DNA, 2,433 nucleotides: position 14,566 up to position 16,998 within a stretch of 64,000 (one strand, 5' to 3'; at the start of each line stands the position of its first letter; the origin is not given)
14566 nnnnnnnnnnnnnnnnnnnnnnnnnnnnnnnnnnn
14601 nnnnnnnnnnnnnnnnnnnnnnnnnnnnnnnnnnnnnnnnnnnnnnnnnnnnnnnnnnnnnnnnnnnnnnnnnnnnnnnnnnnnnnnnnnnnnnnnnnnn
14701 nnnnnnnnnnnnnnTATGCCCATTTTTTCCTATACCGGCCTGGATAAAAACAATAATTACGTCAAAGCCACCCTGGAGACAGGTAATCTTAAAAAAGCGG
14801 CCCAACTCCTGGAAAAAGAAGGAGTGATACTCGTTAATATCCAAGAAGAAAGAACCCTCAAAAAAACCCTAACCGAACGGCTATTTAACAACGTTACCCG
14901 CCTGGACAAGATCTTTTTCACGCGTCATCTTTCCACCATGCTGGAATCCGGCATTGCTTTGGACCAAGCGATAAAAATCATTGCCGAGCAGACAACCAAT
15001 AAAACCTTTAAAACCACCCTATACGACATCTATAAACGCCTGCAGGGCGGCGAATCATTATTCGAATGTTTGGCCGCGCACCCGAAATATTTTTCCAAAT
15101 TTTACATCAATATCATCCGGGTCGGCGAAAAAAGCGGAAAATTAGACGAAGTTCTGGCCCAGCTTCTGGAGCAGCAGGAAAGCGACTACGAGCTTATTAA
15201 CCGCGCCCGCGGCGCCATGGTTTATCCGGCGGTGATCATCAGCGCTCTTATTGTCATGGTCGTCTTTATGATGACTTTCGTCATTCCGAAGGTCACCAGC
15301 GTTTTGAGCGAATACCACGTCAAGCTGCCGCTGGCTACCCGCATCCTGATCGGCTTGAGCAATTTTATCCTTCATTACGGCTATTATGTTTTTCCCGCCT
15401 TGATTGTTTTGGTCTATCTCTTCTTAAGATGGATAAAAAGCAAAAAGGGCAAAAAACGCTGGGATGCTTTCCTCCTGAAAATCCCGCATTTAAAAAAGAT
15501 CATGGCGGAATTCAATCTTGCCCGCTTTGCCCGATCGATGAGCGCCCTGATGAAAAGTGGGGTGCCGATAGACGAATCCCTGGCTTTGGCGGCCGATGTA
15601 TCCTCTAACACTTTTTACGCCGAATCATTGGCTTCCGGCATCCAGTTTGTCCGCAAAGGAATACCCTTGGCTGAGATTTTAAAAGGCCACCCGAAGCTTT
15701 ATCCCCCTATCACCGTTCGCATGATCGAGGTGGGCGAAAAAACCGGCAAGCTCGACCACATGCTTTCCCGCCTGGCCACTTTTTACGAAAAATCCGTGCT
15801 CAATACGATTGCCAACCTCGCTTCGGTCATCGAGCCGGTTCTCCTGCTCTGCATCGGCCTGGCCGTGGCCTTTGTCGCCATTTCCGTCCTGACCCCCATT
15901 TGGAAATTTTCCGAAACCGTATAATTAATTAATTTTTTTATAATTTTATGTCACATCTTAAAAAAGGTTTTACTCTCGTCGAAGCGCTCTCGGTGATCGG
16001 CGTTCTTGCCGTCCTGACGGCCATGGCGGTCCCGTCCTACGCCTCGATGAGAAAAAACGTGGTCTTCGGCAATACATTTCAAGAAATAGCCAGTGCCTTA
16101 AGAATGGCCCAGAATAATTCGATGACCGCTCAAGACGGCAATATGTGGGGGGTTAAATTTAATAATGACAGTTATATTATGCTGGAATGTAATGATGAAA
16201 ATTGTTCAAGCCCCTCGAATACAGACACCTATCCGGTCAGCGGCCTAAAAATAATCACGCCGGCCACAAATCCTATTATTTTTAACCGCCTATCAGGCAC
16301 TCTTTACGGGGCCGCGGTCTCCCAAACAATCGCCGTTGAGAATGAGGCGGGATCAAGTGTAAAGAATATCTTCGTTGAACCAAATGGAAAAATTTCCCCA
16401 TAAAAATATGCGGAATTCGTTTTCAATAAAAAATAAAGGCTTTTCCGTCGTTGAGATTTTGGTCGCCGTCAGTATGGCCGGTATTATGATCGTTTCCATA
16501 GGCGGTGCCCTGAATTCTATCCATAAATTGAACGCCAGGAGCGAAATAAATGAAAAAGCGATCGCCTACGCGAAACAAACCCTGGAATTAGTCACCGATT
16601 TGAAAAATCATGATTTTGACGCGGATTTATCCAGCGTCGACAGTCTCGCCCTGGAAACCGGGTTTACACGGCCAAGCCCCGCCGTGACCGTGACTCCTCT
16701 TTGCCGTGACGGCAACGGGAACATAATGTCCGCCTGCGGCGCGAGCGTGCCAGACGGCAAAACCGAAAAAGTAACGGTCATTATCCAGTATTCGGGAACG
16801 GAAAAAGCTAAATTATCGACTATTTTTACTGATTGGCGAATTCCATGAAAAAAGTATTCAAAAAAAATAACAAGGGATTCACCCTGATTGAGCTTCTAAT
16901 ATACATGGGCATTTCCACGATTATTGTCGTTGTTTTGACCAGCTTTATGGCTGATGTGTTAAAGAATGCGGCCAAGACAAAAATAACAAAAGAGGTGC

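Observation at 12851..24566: Type IV pilus operon physically coupled to the adhesin-sortase locus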

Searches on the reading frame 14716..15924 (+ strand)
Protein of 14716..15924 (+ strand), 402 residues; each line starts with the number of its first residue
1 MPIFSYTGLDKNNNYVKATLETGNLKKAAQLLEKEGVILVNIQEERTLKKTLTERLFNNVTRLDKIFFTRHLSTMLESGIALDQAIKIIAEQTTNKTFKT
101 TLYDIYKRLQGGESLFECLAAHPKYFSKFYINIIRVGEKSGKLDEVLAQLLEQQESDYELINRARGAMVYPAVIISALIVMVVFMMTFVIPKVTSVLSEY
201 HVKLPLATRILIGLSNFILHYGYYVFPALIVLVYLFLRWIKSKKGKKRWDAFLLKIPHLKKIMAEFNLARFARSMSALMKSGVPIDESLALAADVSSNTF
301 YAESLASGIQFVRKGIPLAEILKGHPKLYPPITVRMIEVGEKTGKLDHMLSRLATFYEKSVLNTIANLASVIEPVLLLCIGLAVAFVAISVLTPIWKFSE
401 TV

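Call 4: search_protein_families(library=pfam, proteins=[window:14716-15924:+], max_evalue=0.01)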
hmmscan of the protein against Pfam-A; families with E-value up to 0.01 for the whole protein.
window:14716-15924:+ (402 aa): 1 family
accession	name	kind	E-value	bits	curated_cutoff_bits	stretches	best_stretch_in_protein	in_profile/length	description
PF00482.28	T2SSF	-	1.1e-58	197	25.2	2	68-191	1-125/125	Type II secretion system (T2SS), protein F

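Call 37: find_related_loci(query=A1, collection=metagenome_contigs, flank=10000)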
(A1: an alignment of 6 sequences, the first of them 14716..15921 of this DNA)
Query A1 (402 aa) in metagenome_contigs; peptide patterns used: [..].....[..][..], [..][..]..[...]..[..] (x = any residue, [..] = any of these).
600 stretches matched a pattern (row limit reached: there are more); 37 encode a relative of the query (tblastn E <= 1e-3); 37 distinct loci.
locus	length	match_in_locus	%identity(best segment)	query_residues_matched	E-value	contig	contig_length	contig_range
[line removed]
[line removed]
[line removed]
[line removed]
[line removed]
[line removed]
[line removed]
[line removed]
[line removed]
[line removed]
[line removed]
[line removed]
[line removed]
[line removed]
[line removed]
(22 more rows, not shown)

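Call 41: search_protein_families(library=ncbifam, proteins=[window:14716-15924:+], max_evalue=0.01)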
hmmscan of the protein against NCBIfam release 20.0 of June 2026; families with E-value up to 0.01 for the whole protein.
window:14716-15924:+ (402 aa): 7 families
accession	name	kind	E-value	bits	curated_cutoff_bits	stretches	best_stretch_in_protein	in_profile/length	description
TIGR02120.1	GspF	equivalog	2e-102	343.5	424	1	4-400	1-399/401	type II secretion system inner membrane protein GspF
NF052607.1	T4PiliAsmPilCThrm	equivalog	3.6e-81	273.3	700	1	1-398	1-400/406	type IV pilus assembly protein PilC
NF052606.1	T4PiliAsmPilCMyx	equivalog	2.2e-71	240.9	700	1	3-401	21-417/419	type IV pilus assembly protein PilC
NF007861.0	PRK10573.1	equivalog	4.4e-71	240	401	1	18-400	11-396/401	protein transport protein HofC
NF047826.1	T3SSXpsF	equivalog_domain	2.2e-61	207.8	650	1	1-401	1-403/405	type II secretion system protein XpsF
NF041012.2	T4P_ComGB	equivalog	5.6e-44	150.8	240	1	65-397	3-329/332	competence type IV pilus assembly protein ComGB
NF049970.1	lipo_BPSL1445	equivalog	0.0036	16.8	200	1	142-180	46-84/194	BPSL1445 family SYLF domain-containing lipoprotein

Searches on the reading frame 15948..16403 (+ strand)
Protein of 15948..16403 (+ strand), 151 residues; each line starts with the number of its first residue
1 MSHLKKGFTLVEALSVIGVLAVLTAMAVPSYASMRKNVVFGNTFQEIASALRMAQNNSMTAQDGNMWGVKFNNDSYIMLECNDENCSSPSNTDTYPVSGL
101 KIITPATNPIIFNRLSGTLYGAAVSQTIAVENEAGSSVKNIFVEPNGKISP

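Call 4: search_protein_families(library=pfam, proteins=[window:15948-16403:+], max_evalue=0.01)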
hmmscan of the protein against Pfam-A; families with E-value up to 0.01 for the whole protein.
window:15948-16403:+ (151 aa): 1 family
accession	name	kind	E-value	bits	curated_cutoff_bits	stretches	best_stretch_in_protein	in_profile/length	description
PF07963.17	N_methyl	-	5.6e-05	23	21.2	1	5-28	4-27/27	Prokaryotic N-terminal methylation motif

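Call 41: search_protein_families(library=ncbifam, proteins=[window:15948-16403:+], max_evalue=0.01)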
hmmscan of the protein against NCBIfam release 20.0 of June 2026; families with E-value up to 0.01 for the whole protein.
window:15948-16403:+ (151 aa): 9 families
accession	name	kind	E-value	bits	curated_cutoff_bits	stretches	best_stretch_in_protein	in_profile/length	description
TIGR01708.2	typeII_sec_gspH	equivalog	2.7e-08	34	80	1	6-94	2-87/169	type II secretion system minor pseudopilin GspH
NF041013.1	T4P_ComGE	equivalog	6.2e-08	32.6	49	1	5-77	3-77/83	competence type IV pilus minor pilin ComGE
NF007862.0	PRK10574.1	equivalog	5.6e-07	29.8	138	1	5-48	4-47/145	prepilin peptidase-dependent pilin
NF040982.1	ComGD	equivalog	7e-07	29.7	70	1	5-117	1-108/139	competence type IV pilus minor pilin ComGD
NF007800.0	PRK10506.1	equivalog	4.2e-05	23.4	158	1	4-136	7-138/163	prepilin peptidase-dependent protein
NF040999.1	pilin_ComGC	equivalog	0.0014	18.7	75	1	5-38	1-34/84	competence type IV pilus major pilin ComGC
TIGR02532.1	IV_pilin_GFxxxE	domain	0.0014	18.4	16.3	1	5-28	1-24/24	prepilin-type N-terminal cleavage/methylation domain-containing protein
TIGR01710.1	typeII_sec_gspG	equivalog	0.0016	18.5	88.85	1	6-41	1-36/134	type II secretion system major pseudopilin GspG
TIGR02596.1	TIGR02596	subfamily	0.0047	17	70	0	8-60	1-53/196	Verru_Chthon cassette protein D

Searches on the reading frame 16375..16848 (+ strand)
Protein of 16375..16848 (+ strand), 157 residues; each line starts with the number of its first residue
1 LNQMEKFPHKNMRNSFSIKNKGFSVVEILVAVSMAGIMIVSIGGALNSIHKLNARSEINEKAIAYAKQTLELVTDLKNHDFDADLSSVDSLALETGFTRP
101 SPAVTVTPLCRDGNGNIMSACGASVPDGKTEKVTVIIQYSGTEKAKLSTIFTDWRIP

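Call 4: search_protein_families(library=pfam, proteins=[window:16375-16848:+], max_evalue=0.01)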
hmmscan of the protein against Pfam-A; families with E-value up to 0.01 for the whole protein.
window:16375-16848:+ (157 aa): 1 family
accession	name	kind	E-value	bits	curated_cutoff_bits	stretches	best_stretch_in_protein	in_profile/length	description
PF07963.17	N_methyl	-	0.0035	17.3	21.2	1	19-41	3-25/27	Prokaryotic N-terminal methylation motif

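Call 41: search_protein_families(library=ncbifam, proteins=[window:16408-16848:+], max_evalue=0.01)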
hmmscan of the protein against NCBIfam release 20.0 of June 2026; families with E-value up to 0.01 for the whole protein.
window:16408-16848:+ (146 aa): 2 families
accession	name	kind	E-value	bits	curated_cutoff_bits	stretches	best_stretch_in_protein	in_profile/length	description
NF041013.1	T4P_ComGE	equivalog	2.9e-05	24.1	49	1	8-61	2-55/83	competence type IV pilus minor pilin ComGE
NF007848.0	PRK10557.1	equivalog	0.0018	17.6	120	1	4-40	5-41/192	prepilin peptidase-dependent protein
